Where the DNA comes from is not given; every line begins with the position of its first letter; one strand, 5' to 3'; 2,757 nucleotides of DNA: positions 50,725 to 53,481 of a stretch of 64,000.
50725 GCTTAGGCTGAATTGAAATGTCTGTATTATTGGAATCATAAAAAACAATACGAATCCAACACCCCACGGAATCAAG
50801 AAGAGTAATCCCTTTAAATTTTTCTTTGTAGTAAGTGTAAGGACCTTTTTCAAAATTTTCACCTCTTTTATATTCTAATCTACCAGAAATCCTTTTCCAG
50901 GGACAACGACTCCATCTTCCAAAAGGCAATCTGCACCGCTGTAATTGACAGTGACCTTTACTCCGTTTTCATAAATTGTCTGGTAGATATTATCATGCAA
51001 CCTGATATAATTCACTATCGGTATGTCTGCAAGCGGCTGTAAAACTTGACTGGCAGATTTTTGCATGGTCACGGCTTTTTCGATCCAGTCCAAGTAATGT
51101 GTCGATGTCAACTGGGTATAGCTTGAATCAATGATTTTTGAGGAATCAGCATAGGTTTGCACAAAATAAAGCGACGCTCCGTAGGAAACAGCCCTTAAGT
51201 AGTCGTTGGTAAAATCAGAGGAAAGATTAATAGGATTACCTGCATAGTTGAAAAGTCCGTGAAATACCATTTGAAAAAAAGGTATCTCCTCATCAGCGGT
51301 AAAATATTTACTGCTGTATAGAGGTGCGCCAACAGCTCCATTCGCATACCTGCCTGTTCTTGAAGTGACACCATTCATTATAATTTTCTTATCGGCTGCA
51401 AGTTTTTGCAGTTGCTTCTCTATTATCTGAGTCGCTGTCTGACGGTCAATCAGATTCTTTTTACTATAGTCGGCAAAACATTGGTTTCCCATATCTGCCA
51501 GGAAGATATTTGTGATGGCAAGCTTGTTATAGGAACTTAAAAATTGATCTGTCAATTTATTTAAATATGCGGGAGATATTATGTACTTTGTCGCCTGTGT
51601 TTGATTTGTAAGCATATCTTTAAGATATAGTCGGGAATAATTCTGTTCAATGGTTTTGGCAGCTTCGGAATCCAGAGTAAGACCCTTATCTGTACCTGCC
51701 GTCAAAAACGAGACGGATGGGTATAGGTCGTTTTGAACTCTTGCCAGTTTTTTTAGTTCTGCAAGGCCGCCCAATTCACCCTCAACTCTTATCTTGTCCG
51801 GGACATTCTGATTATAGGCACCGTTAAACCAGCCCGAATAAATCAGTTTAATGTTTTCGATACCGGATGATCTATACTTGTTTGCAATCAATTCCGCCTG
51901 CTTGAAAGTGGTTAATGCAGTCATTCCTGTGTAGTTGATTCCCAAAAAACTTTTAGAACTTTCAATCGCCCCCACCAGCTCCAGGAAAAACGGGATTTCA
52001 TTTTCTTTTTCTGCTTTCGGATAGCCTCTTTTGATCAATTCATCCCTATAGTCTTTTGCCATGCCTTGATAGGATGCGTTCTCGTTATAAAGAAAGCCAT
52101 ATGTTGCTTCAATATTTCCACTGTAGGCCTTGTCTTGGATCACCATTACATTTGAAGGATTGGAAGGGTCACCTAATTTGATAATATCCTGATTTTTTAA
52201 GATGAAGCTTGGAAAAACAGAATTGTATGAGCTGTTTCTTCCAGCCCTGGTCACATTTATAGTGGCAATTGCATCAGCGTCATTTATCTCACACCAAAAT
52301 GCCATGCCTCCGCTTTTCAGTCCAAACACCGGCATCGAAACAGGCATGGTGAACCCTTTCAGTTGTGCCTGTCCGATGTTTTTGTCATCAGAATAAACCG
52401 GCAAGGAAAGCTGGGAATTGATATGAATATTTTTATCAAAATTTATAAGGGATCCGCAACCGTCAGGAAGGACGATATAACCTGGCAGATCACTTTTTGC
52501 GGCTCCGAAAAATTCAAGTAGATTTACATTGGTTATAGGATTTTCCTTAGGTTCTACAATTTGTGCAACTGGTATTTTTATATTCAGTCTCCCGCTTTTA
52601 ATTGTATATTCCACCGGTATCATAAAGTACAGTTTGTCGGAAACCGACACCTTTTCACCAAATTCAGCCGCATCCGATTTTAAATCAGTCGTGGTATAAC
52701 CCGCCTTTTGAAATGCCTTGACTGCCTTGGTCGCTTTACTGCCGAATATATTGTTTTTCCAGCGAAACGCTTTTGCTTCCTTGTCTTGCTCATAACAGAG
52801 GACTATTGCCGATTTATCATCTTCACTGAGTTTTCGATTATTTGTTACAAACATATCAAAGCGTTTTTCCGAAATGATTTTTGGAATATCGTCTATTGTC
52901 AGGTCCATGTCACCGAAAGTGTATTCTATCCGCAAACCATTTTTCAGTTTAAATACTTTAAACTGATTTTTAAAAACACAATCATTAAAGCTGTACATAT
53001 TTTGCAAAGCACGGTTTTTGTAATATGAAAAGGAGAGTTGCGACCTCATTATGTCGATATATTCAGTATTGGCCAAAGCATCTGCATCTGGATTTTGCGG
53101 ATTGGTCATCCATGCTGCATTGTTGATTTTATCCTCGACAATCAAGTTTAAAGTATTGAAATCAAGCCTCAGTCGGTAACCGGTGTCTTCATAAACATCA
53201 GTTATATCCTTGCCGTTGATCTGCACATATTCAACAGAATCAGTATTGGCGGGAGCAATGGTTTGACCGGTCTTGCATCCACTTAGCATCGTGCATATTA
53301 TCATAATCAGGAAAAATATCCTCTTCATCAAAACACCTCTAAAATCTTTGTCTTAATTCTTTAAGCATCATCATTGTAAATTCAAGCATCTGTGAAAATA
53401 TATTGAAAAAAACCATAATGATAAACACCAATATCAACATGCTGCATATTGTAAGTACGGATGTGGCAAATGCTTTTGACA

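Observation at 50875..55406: NHL/TPR beta-propeller - Yip1 - DUF5696-like lipoprotein triad wedged between two ABC permease pairs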

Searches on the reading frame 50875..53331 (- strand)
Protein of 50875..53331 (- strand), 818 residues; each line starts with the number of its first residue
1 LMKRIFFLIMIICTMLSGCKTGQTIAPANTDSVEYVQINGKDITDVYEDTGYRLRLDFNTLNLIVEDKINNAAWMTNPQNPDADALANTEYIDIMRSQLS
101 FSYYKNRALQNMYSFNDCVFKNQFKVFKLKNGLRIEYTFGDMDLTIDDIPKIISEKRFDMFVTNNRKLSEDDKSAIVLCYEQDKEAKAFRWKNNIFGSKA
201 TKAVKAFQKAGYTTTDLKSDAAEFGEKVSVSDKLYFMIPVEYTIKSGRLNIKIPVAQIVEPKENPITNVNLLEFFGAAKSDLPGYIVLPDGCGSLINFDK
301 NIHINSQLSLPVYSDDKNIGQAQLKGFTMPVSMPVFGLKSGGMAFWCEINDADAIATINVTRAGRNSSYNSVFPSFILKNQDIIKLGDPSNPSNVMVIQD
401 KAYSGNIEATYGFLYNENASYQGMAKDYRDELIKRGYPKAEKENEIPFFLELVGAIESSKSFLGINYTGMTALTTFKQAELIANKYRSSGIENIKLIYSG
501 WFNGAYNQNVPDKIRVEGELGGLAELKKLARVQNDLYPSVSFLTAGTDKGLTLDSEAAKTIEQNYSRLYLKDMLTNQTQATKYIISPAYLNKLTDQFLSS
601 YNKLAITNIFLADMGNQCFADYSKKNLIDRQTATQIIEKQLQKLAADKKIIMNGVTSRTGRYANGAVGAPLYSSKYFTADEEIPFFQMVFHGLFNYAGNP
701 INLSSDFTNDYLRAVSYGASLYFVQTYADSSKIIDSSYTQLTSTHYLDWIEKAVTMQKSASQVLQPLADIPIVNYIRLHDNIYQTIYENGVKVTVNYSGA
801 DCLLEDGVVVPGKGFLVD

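Call 4: search_protein_families(library=pfam, proteins=[window:50875-53331:-], max_evalue=0.01)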
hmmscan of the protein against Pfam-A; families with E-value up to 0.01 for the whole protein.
window:50875-53331:- (818 aa): 1 family
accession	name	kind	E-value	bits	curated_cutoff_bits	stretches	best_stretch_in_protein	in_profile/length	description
PF18952.6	DUF5696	-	6.3e-165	550.6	25.6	1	215-815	2-612/612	Family of unknown function (DUF5696)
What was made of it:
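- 50875..53331 (-): DUF5696 lipoprotein (818 aa from the TTG start, 817 aa from the ATG at 53328). It has a GH129/GH101-like three-domain fold with a (beta/alpha)8 barrel. PF18952 E=6e-165 (call 4).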

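Call 5: search_protein_families(library=ncbifam, proteins=[window:50875-53331:-], max_evalue=0.01)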
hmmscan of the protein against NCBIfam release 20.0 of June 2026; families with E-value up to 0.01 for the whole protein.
window:50875-53331:- (818 aa): 0 families

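Call 7: search_solved_structures(query=window:50875-53331:-, max_evalue=1)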
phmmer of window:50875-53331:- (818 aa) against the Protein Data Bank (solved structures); distinct sequences matched with E-value up to 1: 0.
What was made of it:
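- On CAZy GH129 / GH101-like glycoside hydrolases: The single sequence finds no PDB hit (call 7).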

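Call 8: find_homologous_proteins(query=window:50875-53331:-, max_evalue=0.00001)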
Query window:50875-53331:- (818 aa): 32 proteins with E <= 0.00001 among 8000 candidates.
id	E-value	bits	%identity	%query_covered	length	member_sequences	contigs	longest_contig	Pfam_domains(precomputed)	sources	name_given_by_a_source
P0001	0.0e+0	1806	100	98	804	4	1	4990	PF18952.7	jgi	jgi:hypothetical protein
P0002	1.7e-248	845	47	100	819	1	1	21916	PF18952.7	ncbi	-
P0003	6.2e-212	725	44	98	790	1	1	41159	PF18952.7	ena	-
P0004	1.8e-210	720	43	99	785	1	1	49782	PF18952.7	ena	-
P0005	2.1e-198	680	39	99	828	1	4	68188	PF18952.7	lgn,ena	-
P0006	1.0e-172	595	37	99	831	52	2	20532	PF18952.7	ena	-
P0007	3.1e-137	478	34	100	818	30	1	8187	PF18952.7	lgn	-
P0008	8.3e-136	473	36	93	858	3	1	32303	PF18952.7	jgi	-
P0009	1.1e-127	446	34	96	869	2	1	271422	PF18952.7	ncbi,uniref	ncbi:DUF5696 domain-containing protein [Cohnella sp. 56]|uniref:DUF5696 domain-containing protein n=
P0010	8.1e-121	423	33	92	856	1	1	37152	PF18952.7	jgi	jgi:hypothetical protein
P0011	8.7e-117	410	31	93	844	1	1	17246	PF18952.7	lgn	-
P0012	9.2e-110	387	30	99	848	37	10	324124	PF18952.7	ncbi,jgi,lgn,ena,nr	ncbi:MAG: DUF5696 domain-containing protein [Bacillota bacterium]|jgi:hypothetical protein|nr:DUF569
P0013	1.0e-101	360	31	75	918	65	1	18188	PF18952.7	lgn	-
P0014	4.2e-92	328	28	94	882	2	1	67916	PF18952.7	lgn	-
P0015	4.0e-76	275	28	89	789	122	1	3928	PF18952.7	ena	-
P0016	1.3e-71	261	27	96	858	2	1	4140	PF18952.7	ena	-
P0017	1.4e-71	260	27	96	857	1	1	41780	PF18952.7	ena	-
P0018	1.0e-64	238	26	94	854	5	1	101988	PF18952.7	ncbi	-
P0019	2.0e-59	220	29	68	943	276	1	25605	PF18952.7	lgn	-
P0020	4.4e-59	219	25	100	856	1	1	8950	PF18952.7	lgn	-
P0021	2.6e-53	200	27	71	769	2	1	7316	PF18952.7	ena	-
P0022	1.9e-51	194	28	71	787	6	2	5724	PF18952.7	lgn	-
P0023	4.9e-50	189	25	99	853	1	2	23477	PF18952.7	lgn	-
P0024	3.0e-42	163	24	71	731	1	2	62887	PF18952.7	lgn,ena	-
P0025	5.1e-42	163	25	72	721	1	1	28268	PF18952.7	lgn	-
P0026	1.9e-41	161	27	41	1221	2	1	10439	PF18952.7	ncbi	-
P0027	9.2e-38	149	25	71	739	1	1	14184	PF18952.7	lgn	-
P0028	8.5e-36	142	25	72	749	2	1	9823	PF18952.7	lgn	-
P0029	6.6e-34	136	25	71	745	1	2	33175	PF18952.7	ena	-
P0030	7.3e-31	126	26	43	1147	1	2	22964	PF18952.7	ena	-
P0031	9.3e-30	122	22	68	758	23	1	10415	PF18952.7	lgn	-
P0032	8.9e-18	83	24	66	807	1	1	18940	PF18952.7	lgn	-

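Call 13: find_related_loci(query=A2, collection=genome_contigs, flank=10000)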
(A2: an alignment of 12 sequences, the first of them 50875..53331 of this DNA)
Query A2 (818 aa) in genome_contigs; peptide patterns used: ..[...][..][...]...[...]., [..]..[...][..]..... (x = any residue, [..] = any of these).
600 stretches matched a pattern (row limit reached: there are more); 589 encode a relative of the query (tblastn E <= 1e-3); the best 80 are kept; 80 distinct loci.
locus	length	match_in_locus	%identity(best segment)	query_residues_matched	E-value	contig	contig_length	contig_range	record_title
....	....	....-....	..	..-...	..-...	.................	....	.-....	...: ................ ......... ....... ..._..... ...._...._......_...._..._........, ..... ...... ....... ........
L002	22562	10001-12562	33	1-817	2e-134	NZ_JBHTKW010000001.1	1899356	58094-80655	Paenibacillus urinalis strain CCUG 53521 GCM70027461_3, whole genome shotgun sequence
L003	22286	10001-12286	35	59-805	4e-130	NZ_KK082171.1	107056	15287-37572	Paenibacillus darwinianus strain Br scaffold5, whole genome shotgun sequence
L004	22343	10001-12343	33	48-813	6e-130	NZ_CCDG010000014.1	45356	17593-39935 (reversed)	Paenibacillus camerounensis strain G4, whole genome shotgun sequence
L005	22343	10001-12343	33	53-817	4e-128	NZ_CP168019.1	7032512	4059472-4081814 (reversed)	Paenibacillus amylolyticus strain Cl19 chromosome, complete genome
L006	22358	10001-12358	33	46-817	9e-128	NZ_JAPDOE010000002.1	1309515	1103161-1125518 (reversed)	Paenibacillus sp. LS1 LS1_assembly_unicycler_contig_2, whole genome shotgun sequence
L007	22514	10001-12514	32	8-817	4e-127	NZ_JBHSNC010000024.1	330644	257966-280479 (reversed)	Cohnella yongneupensis strain KACC 11768 platanus_K_default_24, whole genome shotgun sequence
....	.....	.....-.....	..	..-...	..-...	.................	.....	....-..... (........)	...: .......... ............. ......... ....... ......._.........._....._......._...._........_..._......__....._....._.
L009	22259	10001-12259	34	60-798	3e-126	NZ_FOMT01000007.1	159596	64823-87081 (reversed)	Paenibacillus catalpae strain CGMCC 1.10784, whole genome shotgun sequence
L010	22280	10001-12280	32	60-815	5e-126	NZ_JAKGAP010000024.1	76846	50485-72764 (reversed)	Paenibacillus alkaliterrae strain DSM 17040 Contig_24, whole genome shotgun sequence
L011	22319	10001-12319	33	54-817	8e-126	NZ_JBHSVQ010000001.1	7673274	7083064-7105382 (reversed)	Paenibacillus rhizoplanae strain CCM 8725 contig_1_pilon, whole genome shotgun sequence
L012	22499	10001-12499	31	3-798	3e-125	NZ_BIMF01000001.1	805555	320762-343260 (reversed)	Paenibacillus lautus NBRC 15380 PLA01S_CON0001, whole genome shotgun sequence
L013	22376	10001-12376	33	25-798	7e-126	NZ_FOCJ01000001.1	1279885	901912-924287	Paenibacillus sp. OV219, whole genome shotgun sequence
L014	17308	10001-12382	32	54-815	6e-125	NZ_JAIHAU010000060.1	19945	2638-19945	MAG: Mahella sp. isolate M2_7_6_bin.2 scaffold_1912, whole genome shotgun sequence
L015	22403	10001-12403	31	27-810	2e-124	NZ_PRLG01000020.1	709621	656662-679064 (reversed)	Paenibacillus illinoisensis strain E3 NODE_121_length_709581_cov_251.871002, whole genome shotgun sequence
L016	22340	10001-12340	32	54-817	6e-124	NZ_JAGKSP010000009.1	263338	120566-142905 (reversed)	Paenibacillus lignilyticus strain DLE-14 contig9, whole genome shotgun sequence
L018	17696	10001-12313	32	60-817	2e-122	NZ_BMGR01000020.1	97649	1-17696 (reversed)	Paenibacillus abyssi strain CGMCC 1.12987 sequence20, whole genome shotgun sequence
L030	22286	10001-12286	32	60-817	1e-116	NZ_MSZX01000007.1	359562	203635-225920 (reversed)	Paenibacillus selenitireducens strain ES3-24 ES3-24_scaffold7, whole genome shotgun sequence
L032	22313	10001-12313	32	38-797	2e-115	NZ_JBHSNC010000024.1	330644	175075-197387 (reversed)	Cohnella yongneupensis strain KACC 11768 platanus_K_default_24, whole genome shotgun sequence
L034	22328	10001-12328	31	54-817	4e-115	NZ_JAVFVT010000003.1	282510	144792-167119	Paenibacillus sp. LHD-117 LHD.117_ctg003, whole genome shotgun sequence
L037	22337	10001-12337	31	53-815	2e-112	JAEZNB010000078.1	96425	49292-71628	MAG: Bacillota bacterium isolate OH_CFB_136 k127_1609514, whole genome shotgun sequence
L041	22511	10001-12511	32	6-817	7e-125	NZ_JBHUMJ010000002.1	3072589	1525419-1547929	Paenibacillus shunpengii strain KCTC 33849 platanus_K_25_97_2, whole genome shotgun sequence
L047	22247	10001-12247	32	60-797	2e-107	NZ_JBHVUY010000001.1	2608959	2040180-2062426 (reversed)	Paenibacillus sp. NPDC058174 NPDC058174_T31_E4.ctg-0001, whole genome shotgun sequence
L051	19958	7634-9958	30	53-816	5e-103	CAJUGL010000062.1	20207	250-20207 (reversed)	MAG TPA_asm: uncultured Acetatifactor sp. isolate MGBC140040 genome assembly, contig: MGBC140040.62, whole genome shotgu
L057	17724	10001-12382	29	38-815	1e-99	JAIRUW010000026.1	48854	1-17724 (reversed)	MAG: Oscillospiraceae bacterium isolate Ehx436_bin14 k119_323067, whole genome shotgun sequence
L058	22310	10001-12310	29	59-817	9e-100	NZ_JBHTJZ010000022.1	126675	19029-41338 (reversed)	Paenibacillus chungangensis strain CCUG 59129 GCM70027484_15, whole genome shotgun sequence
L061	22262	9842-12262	27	41-817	6e-97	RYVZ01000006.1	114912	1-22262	MAG: Lachnospiraceae bacterium isolate MAG_RACS_002 NODE_17_length_114912_cov_47.053649, whole genome shotgun sequence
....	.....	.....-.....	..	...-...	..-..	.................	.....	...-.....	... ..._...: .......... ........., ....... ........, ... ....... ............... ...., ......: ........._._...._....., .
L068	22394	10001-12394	29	53-817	1e-94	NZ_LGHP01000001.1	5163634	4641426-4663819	Bacillus sp. FJAT-28004 scaffold_0, whole genome shotgun sequence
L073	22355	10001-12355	30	53-816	1e-92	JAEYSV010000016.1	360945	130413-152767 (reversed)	MAG: Bacillota bacterium isolate OH_CBlB_10 k127_3031308, whole genome shotgun sequence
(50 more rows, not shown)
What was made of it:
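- At least two assemblies carry two cassettes each, one of them with both on the same contig (call 13), which resembles PUL-style paralogy.
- Tried and rejected: It was repeated with 12 closer sequences (call 13).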

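Call 24: predict_structure(alignment_id=A1)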
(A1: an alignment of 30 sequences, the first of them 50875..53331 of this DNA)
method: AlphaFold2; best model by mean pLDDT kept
length: 818 residues; sequences in the alignment: 30
mean_pLDDT: 89.7   pTM: 0.86
mean pLDDT of the five models: 89.7, 89.3, 88.4, 88.1, 88.0
residues with pLDDT >= 90: 565; 70-90: 208; 50-70: 30; < 50: 15
segments of 3 or more residues with pLDDT < 50: 18-32
pLDDT, mean of each block of 10 residues (from residue 1): 71 54 33 68 90 93 94 92 89 94 88 94 93 95 79 93 91 93 92 85 88 85 81 86 94 96 92 94 94 89 75 87 68 96 97 96 89 96 83 85 94 96 97 91 90 92 85 97 97 96 92 92 95 95 90 93 88 72 94 96 95 94 92 96 96 96 96 82 96 95 94 97 95 81 93 97 93 94 96 96 92 95
secondary structure, 60 per line:
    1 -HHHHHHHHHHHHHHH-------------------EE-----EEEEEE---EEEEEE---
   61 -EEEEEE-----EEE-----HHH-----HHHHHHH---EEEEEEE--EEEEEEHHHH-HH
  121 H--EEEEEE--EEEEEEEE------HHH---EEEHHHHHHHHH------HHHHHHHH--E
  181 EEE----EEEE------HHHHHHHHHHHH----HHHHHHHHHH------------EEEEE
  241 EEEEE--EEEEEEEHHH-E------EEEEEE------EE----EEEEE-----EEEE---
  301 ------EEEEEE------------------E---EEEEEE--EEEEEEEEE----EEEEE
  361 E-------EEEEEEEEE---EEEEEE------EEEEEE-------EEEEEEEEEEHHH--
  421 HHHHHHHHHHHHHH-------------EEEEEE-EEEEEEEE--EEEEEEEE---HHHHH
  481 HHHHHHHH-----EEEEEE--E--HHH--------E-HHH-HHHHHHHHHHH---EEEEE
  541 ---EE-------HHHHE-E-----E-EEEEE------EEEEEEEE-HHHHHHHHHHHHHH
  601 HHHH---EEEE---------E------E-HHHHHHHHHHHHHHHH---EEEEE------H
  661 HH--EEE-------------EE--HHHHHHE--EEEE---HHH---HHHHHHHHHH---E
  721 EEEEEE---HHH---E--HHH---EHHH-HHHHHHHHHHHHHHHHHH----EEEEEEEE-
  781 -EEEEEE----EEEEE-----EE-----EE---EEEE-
elements in order (helices of 4 or more, strands of 3 or more residues): H2-16 E43-48 E52-57 E62-67 E73-75 H89-95 E99-105 E108-113 H114-117 E124-129 E132-139 E152-154 H155-163 H170-177 E180-183 E188-191 H198-209 H214-223 E236-245 E248-254 E266-271 E284-288 E294-297 E307-312 E335-340 E343-351 E356-361 E369-377 E381-386 E393-398 E406-415 H421-434 E448-453 E455-462 E465-472 H476-488 E494-499 H522-532 E536-540 H553-556 E567-571 E578-585 H587-604 E608-611 H630-645 E649-653 E665-667 H685-690 E694-697 H707-716 E720-726 H750-767 E772-779 E782-787 E792-796 E814-817
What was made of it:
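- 50875..53331 (-): AF2 pLDDT 89.7, pTM 0.86 (call 24).
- On CAZy GH129 / GH101-like glycoside hydrolases: AF2 pLDDT 89.7 (call 24).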

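Call 26: fold_search(model_id=the predicted structure, library=pdb)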
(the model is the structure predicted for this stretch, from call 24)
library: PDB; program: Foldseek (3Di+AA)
matches with E <= 10: 1256; with E <= 0.001: 112
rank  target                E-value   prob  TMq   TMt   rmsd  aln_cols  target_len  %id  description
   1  5opq_A                5.4e-33  1.00  0.56  0.68   6.9       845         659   13  A 3,6-anhydro-D-galactosidase produced by Zobellia galactanivorans. This is an exo-lytic enzyme that hydrolyzes termin (released 2017-11-29)
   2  8rzk_A                7.0e-32  1.00  0.57  0.69   7.1       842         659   12  The Michaelis complex of ZgGH129 D486N from Zobellia galactanivorans with neo-b/k-oligo-carrageenan tetrasaccharide (b (released 2024-07-31)
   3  5opq_D                9.1e-32  1.00  0.56  0.68   7.7       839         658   12  A 3,6-anhydro-D-galactosidase produced by Zobellia galactanivorans. This is an exo-lytic enzyme that hydrolyzes termin (released 2017-11-29)
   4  5wzq_A                6.7e-25  1.00  0.55  0.71   6.7       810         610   12  Alpha-N-acetylgalactosaminidase NagBb from Bifidobacterium bifidum - quadruple mutant (released 2017-06-07)
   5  5wzr_A                1.8e-24  1.00  0.57  0.72   6.6       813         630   11  Alpha-N-acetylgalactosaminidase NagBb from Bifidobacterium bifidum - Gal-NHAc-DNJ complex (released 2017-06-07)
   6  5wzn_A                5.9e-24  1.00  0.54  0.69   7.2       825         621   11  Alpha-N-acetylgalactosaminidase NagBb from Bifidobacterium bifidum - GalNAc complex (released 2017-06-07)
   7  5wzp_A                6.3e-24  1.00  0.54  0.72   6.7       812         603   11  Alpha-N-acetylgalactosaminidase NagBb from Bifidobacterium bifidum - ligand free (released 2017-06-07)
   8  5wzp_B                6.3e-24  1.00  0.54  0.70   6.4       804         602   12  Alpha-N-acetylgalactosaminidase NagBb from Bifidobacterium bifidum - ligand free (released 2017-06-07)
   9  5wzr_B                2.4e-23  1.00  0.56  0.70   6.5       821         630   11  Alpha-N-acetylgalactosaminidase NagBb from Bifidobacterium bifidum - Gal-NHAc-DNJ complex (released 2017-06-07)
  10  5wzq_B                5.0e-23  1.00  0.55  0.72   7.0       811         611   12  Alpha-N-acetylgalactosaminidase NagBb from Bifidobacterium bifidum - quadruple mutant (released 2017-06-07)
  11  5wzn_B                5.6e-23  1.00  0.55  0.71   6.7       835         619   11  Alpha-N-acetylgalactosaminidase NagBb from Bifidobacterium bifidum - GalNAc complex (released 2017-06-07)
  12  6qev_B                6.1e-18  1.00  0.43  0.28  10.0       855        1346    9  EngBF DARPin Fusion 4b B6 (released 2019-11-06)
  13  6sh9_B                1.4e-17  1.00  0.44  0.29   9.1       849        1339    8  EngBF DARPin Fusion 4b D12 (released 2019-11-06)
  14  6qfk_A                3.2e-17  1.00  0.42  0.28   9.9       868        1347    9  EngBF DARPin Fusion 4b G10 (released 2019-11-06)
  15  6qfo                  4.6e-17  1.00  0.42  0.28   9.4       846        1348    9  EngBF DARPin Fusion 9b 3G124 (released 2019-11-06)
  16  5a57                  9.7e-17  1.00  0.43  0.34   9.9       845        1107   10  The structure of GH101 from Streptococcus pneumoniae TIGR4 in complex with PUGT (released 2015-09-02)
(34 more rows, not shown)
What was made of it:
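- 50875..53331 (-): Foldseek: ZgGH129 5opq E=5e-33, NagBb 5wzq E=7e-25, then GH101, GH36 and GH31 (call 26).
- On CAZy GH129 / GH101-like glycoside hydrolases: Foldseek 5opq E=5e-33, 5wzq E=7e-25, and GH101 5a57 E=1e-16 (call 26). Identity is about 12% (call 26).
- Closest known: CAZy GH129. Same: Foldseek E=5e-33 to 7e-25, with TM 0.68-0.72 normalised to the target (call 26).
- High-confidence model (call 24) with top Foldseek hits GH129, GH101, GH36 and GH31 (call 26).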
